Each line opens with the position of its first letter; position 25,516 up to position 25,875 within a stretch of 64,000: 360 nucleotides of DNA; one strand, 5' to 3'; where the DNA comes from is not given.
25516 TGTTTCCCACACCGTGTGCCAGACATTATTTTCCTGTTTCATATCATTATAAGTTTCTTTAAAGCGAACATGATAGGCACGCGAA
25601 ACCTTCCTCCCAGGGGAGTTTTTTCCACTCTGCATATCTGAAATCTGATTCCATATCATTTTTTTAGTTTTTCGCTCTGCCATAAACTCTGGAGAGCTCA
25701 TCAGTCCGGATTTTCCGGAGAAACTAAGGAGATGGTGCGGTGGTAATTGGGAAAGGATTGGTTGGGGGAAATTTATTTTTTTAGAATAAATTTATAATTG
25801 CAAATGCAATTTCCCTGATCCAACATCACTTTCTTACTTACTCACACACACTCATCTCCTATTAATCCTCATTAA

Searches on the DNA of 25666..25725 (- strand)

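Call 52: build_rna_model(alignment_id=A4, structure=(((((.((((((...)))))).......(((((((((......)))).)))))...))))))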
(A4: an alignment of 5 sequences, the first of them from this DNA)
Model R1 built from alignment A4 (5 sequences, 61 columns); structure: as given.
model positions 61; base pairs 20; branch points 1; effective number of sequences 2.82; information 0.916 bits per position. Calibrated on 0.2 Mb of random sequence (short: E-values are rough).
structure used (alignment columns):
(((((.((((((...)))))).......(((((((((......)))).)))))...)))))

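Call 53: search_with_rna_model(model_id=R1, sources=[window, L001, L003, L005, L008, L009, L010, L011, L012, L013, L014, L015, L016, L018, L019, L020, L021, L022, L023, L024, L025, L026, L027, L028, L029, L030, L031, L032, L033, L034, L035, L036, L037, L038, L039, L040, L041, L042, L043, L044, L045, L046, L047, L048, L049, L050, L051, L052, L053, L054, L055, L056, L057, L058, L059, L060, L061, L062, L063, L064, L065, L066, L067, L068, L069, L070, L071, L072, L073, L074, L075, L076, L077, L078, L079, L080, L081, L082, L083, L084, L085, L086, L167, L168, L169, L170], max_evalue=1, make_alignment=true)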
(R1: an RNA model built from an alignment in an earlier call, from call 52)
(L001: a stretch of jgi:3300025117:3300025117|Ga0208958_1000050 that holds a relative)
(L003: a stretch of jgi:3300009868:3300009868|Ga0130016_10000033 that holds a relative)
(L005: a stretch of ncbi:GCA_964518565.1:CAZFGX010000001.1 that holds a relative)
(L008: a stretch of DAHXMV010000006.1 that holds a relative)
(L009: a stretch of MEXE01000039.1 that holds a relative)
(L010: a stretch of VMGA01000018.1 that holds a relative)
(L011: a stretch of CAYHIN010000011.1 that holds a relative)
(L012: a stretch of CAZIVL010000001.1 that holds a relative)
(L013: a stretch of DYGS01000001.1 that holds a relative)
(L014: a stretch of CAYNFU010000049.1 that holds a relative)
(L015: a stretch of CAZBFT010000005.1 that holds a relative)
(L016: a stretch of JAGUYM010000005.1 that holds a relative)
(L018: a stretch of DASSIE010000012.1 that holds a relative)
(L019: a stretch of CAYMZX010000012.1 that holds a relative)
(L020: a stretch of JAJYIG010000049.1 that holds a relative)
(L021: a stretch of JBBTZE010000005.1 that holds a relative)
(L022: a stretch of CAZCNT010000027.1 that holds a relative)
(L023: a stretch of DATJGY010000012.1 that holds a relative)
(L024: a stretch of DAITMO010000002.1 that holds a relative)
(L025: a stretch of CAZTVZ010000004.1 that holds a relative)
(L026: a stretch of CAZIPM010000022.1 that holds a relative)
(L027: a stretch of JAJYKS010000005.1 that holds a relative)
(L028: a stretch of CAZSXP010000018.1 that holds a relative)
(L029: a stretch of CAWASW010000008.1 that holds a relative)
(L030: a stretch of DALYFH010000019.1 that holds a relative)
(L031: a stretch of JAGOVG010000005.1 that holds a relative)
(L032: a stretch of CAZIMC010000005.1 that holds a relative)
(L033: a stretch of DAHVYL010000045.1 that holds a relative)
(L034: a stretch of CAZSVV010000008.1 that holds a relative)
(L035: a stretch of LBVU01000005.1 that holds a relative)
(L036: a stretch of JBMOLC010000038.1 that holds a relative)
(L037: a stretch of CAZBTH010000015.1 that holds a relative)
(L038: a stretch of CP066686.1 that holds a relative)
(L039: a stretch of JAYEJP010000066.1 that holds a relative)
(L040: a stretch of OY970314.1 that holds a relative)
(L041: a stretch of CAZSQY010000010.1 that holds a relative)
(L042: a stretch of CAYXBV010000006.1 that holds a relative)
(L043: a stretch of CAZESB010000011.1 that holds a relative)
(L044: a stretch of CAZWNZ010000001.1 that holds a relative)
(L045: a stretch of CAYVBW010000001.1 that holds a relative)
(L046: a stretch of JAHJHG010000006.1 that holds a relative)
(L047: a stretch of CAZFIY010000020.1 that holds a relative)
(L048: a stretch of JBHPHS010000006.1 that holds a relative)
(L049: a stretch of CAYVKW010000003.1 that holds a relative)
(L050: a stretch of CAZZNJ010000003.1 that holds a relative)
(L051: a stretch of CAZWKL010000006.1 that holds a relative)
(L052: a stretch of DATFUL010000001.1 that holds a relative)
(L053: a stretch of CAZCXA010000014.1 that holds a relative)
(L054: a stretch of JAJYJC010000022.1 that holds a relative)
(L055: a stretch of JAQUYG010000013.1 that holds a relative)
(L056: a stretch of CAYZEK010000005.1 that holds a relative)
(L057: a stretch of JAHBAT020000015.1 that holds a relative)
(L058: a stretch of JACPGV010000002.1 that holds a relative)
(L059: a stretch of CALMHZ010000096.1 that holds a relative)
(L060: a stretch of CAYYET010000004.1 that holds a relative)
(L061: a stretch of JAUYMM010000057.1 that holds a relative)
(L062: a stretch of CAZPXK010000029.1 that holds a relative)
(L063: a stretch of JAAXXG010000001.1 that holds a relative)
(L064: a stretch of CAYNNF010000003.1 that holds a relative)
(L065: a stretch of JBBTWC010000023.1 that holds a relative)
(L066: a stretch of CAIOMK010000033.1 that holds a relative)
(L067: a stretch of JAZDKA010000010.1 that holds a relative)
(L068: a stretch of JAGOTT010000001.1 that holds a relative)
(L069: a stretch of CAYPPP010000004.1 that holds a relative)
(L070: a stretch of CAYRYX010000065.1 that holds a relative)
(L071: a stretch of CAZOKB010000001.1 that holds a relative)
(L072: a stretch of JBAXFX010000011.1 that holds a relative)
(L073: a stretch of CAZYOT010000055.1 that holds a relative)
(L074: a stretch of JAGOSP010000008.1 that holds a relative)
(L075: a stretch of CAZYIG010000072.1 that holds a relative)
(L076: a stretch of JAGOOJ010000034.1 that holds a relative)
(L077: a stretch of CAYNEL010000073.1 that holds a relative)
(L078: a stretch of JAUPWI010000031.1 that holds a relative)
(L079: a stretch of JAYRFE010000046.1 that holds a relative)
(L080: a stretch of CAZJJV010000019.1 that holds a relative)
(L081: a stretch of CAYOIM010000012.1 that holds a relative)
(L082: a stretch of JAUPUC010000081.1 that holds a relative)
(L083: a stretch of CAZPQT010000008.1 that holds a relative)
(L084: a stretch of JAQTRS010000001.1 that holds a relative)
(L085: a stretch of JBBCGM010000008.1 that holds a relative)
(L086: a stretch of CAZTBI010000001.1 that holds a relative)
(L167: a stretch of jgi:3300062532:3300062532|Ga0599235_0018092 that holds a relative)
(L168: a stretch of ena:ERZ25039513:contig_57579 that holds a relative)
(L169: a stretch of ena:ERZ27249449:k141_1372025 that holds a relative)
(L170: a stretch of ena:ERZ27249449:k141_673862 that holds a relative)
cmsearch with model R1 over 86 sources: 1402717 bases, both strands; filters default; matches with E-value up to 1: 21.
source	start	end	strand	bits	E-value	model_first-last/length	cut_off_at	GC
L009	228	288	-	84.7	1.5e-29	1-61/61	no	0.51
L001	7785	7845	-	82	1.9e-28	1-61/61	no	0.61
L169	7286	7346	-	81.2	3.8e-28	1-61/61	no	0.56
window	25666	25725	-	75.9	5.1e-26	1-61/61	no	0.47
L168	5141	5207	-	55.1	1.1e-17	1-61/61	no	0.52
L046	15683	15737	+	50.9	5.6e-16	1-61/61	no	0.45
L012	6706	6775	-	46.4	3.7e-14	1-61/61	no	0.57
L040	15643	15702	+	46.3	3.8e-14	1-61/61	no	0.53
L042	15903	15957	+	44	3.3e-13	1-61/61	no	0.38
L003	2293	2353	-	35.2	1.1e-09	1-61/61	no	0.48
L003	4931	4991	-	34.2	2.7e-09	1-61/61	no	0.56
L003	7660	7720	-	34.2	2.7e-09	1-61/61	no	0.56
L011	6591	6668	-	32.6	1.2e-08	1-61/61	no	0.58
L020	5886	5956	+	29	3.7e-07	1-61/61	no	0.39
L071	18013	18063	+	28.3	6.7e-07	1-61/61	no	0.57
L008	8225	8299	-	26.5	3.5e-06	1-61/61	no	0.49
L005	7108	7157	-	25.9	5.9e-06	1-61/61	no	0.46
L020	6147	6197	+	25.1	1.2e-05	1-61/61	no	0.41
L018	2764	2801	+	19.8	0.0017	1-61/61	no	0.55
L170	5680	5725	-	16.3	0.043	6-56/61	no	0.43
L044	6541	6598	+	15.8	0.069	1-61/61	no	0.55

Alignment A5: 21 matches aligned to the model, 113 columns, each read 5' to 3' on its own strand. Consensus structure (alignment columns), stored with it:
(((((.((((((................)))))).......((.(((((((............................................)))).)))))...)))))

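Call 69: search_with_rna_model(model_id=R1, sources=[L171, L087, L088, L089, L090, L091, L092, L093, L094, L095, L096, L097, L098, L099, L100, L101, L102, L103, L104, L105, L106, L107, L108, L109, L110, L111, L112, L113, L114, L115, L116, L117, L118, L119, L120, L121, L122, L123, L124, L125, L126, L127, L128, L129, L130, L131, L132, L133, L134, L135, L136, L137, L138, L139, L140, L141, L142, L143, L144, L145, L146, L147, L148, L149, L150, L151, L152, L153, L154, L155, L156, L157, L158, L159, L160, L161, L162, L163, L164, L165, L166], max_evalue=0.1)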
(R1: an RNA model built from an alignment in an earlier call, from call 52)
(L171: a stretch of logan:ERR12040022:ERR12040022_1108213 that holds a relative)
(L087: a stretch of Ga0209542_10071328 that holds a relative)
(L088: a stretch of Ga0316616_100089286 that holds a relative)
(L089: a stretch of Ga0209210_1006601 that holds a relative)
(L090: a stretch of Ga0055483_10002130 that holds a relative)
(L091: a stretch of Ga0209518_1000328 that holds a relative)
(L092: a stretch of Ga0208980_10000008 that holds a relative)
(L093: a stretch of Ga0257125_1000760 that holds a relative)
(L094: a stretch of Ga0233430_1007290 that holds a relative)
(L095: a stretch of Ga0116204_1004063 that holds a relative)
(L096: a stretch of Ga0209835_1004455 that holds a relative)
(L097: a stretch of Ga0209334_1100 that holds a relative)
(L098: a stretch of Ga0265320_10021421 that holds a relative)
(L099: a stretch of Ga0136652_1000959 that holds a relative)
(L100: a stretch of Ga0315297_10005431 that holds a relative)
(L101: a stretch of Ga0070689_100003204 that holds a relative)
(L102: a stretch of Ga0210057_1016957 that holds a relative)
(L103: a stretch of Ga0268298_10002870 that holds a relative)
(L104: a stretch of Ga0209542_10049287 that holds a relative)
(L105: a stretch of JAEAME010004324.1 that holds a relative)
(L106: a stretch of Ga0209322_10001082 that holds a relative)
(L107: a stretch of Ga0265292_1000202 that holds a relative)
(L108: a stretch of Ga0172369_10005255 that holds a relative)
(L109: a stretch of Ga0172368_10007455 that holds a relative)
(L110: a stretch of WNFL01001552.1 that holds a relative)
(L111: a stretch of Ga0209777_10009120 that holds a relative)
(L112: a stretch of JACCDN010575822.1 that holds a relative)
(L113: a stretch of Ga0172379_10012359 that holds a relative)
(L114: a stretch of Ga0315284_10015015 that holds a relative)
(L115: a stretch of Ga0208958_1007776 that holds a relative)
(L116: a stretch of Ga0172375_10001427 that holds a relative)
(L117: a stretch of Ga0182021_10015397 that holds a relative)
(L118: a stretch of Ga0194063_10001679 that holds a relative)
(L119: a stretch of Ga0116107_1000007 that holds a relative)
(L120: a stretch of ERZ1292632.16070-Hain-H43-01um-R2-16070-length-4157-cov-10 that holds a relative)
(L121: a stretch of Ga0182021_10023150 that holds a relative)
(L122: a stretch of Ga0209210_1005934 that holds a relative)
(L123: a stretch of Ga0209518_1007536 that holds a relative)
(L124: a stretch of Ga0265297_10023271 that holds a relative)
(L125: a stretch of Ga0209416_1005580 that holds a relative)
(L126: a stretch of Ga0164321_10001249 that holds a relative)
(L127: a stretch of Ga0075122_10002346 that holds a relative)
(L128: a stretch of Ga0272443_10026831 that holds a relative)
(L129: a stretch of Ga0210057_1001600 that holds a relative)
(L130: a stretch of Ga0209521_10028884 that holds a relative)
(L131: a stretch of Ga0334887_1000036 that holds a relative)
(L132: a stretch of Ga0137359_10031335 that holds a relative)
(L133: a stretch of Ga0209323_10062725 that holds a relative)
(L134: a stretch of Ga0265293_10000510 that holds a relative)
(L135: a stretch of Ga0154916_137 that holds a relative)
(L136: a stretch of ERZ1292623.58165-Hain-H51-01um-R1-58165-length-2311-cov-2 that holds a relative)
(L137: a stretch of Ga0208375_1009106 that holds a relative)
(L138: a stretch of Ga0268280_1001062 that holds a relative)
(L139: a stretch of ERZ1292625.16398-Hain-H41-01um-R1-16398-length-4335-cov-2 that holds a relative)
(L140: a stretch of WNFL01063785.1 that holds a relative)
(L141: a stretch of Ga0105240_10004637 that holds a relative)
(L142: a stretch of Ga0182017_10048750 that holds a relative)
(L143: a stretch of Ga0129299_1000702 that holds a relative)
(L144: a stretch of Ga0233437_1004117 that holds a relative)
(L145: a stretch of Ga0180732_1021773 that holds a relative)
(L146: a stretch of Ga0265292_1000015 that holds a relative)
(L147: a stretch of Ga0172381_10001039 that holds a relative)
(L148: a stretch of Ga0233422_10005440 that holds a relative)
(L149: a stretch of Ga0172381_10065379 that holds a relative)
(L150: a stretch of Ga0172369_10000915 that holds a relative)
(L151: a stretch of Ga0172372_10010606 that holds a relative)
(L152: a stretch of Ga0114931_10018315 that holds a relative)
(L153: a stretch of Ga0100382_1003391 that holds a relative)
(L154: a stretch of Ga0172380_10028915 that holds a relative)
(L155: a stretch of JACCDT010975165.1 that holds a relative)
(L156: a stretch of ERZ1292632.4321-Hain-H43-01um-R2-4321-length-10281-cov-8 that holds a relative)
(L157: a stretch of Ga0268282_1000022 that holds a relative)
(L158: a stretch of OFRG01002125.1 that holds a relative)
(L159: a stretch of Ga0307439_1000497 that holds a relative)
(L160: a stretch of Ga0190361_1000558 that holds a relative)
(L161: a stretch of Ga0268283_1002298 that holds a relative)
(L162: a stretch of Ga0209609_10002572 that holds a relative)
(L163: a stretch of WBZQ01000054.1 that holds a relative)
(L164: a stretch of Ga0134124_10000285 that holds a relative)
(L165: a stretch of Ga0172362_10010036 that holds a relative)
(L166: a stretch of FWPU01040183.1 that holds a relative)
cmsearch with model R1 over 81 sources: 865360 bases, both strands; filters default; matches with E-value up to 0.1: 12.
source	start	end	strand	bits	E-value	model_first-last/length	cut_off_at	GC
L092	13689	13747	+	76.5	1.8e-26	1-61/61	no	0.37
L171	20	87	+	53.4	3.4e-17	1-61/61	no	0.54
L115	4994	5048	+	49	2e-15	1-61/61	no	0.47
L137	2833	2887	+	45.5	5.2e-14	1-61/61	no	0.45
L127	10874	10928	+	44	2.1e-13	1-61/61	no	0.38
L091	12706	12765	+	40.1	7.3e-12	1-61/61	no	0.43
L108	5955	6018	-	33.7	2.9e-09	1-61/61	no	0.53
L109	9430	9493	-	33.7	2.9e-09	1-61/61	no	0.53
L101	7606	7667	+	32.5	8.5e-09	1-61/61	no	0.45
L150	2969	3027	+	24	2.1e-05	1-61/61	no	0.58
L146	5325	5369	-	22.4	9.4e-05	1-61/61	no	0.49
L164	4214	4270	-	18.9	0.0025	1-61/61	no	0.42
